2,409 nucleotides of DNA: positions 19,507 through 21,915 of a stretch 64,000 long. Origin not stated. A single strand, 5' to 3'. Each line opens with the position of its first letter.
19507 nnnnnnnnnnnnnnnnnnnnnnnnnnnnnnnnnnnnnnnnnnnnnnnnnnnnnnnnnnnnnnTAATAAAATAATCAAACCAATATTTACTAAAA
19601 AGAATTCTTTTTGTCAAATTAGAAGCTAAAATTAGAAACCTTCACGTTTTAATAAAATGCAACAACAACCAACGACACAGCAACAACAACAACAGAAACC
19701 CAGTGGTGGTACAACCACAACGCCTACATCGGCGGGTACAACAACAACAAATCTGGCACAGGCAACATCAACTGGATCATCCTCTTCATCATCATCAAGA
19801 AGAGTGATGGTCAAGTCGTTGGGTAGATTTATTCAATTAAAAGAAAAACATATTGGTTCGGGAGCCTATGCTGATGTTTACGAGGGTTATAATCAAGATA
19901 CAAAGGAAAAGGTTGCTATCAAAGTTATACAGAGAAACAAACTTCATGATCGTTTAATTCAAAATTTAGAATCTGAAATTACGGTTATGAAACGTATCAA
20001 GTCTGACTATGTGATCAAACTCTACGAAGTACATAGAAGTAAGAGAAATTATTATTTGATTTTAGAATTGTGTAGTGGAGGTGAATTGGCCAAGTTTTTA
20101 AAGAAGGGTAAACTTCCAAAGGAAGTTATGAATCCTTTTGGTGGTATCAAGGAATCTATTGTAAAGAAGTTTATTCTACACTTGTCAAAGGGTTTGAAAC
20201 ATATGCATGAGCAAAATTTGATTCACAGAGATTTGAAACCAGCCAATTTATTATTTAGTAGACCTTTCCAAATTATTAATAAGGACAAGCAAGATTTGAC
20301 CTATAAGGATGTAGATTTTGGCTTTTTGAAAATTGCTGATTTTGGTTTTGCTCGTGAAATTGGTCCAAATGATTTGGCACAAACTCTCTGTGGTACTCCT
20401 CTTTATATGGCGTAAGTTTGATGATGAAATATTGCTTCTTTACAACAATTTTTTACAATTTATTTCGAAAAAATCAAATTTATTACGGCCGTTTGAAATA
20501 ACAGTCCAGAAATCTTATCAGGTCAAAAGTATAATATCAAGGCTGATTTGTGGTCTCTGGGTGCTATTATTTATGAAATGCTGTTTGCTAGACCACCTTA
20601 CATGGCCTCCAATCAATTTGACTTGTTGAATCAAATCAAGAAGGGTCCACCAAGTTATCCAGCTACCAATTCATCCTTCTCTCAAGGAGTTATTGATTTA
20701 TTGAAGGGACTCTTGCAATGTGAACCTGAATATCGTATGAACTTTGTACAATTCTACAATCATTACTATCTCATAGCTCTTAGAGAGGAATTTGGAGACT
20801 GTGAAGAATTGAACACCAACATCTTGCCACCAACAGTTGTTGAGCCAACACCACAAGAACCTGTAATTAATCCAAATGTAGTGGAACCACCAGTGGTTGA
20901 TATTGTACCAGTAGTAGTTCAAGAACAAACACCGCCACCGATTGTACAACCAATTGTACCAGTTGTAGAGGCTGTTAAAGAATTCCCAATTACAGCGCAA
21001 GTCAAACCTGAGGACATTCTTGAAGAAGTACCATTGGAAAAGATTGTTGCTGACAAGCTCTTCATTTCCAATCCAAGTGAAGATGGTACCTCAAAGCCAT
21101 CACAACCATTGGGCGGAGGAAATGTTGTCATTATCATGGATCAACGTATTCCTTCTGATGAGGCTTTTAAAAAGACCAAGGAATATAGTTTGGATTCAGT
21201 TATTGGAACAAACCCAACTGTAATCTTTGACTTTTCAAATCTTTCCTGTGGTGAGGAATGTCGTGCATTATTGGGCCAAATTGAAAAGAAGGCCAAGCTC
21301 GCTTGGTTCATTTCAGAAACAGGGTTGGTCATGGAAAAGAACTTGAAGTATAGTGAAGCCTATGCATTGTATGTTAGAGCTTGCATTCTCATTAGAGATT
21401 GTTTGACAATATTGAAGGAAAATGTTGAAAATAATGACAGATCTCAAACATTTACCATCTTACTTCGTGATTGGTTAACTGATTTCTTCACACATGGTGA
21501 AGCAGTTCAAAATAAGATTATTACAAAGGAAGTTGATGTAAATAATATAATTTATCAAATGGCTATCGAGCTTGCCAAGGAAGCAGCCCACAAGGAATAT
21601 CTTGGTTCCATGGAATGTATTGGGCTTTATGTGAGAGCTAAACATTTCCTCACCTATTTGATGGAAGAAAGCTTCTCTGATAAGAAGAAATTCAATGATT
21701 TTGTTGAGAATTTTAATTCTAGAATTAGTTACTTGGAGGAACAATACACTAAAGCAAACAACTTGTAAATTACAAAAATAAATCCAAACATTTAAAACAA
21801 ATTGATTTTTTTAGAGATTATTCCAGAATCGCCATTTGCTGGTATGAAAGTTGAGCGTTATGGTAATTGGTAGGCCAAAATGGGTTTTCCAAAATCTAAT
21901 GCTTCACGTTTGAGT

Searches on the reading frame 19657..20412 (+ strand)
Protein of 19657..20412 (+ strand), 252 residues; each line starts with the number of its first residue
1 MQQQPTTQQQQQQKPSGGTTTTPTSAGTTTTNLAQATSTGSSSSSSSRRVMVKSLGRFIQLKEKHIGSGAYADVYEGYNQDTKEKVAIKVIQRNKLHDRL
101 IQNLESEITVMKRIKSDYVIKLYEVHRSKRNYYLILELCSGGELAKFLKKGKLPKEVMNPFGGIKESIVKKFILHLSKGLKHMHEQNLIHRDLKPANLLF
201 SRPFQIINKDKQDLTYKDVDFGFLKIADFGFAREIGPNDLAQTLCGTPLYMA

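Call 64: search_protein_families(library=pfam, proteins=[window:19657-20412:+], max_evalue=0.001)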
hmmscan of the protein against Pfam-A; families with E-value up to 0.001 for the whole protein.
window:19657-20412:+ (252 aa): 3 families
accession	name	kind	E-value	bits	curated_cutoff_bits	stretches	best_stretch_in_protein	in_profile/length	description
PF00069.31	Pkinase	-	2.5e-43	148.8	31.7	1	63-252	4-165/263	Protein kinase domain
PF07714.23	PK_Tyr_Ser-Thr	-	5.4e-28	98.4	23.1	1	63-239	4-156/258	Protein tyrosine and serine/threonine kinase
PF03109.22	ABC1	-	2e-05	24.3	22.9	0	58-114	30-84/244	ABC1 atypical kinase-like domain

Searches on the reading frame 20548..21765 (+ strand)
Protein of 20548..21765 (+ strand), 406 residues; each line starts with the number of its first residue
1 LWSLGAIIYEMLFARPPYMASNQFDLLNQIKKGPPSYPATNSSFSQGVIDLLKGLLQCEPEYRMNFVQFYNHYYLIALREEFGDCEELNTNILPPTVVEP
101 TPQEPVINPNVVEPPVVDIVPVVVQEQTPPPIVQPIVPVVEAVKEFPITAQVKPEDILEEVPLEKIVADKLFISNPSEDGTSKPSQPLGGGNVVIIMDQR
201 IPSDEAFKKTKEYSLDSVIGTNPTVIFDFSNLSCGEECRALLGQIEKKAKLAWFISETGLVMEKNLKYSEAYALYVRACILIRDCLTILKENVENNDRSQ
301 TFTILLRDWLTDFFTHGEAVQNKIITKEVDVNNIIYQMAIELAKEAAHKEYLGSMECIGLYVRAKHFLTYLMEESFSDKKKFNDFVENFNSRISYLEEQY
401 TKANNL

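Call 64: search_protein_families(library=pfam, proteins=[window:20548-21765:+], max_evalue=0.001)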
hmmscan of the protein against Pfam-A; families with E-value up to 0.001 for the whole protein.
window:20548-21765:+ (406 aa): 3 families
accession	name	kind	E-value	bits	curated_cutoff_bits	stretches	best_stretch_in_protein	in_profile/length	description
PF00069.31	Pkinase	-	4.3e-08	33.3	31.7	1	1-75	180-263/263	Protein kinase domain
PF21127.4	ATG1-like_MIT2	-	0.00011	22.9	27.6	1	326-381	3-60/95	ATG1-like, MIT domain 2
PF04212.24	MIT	-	0.00018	22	30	0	257-291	9-40/66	MIT (microtubule interacting and transport) domain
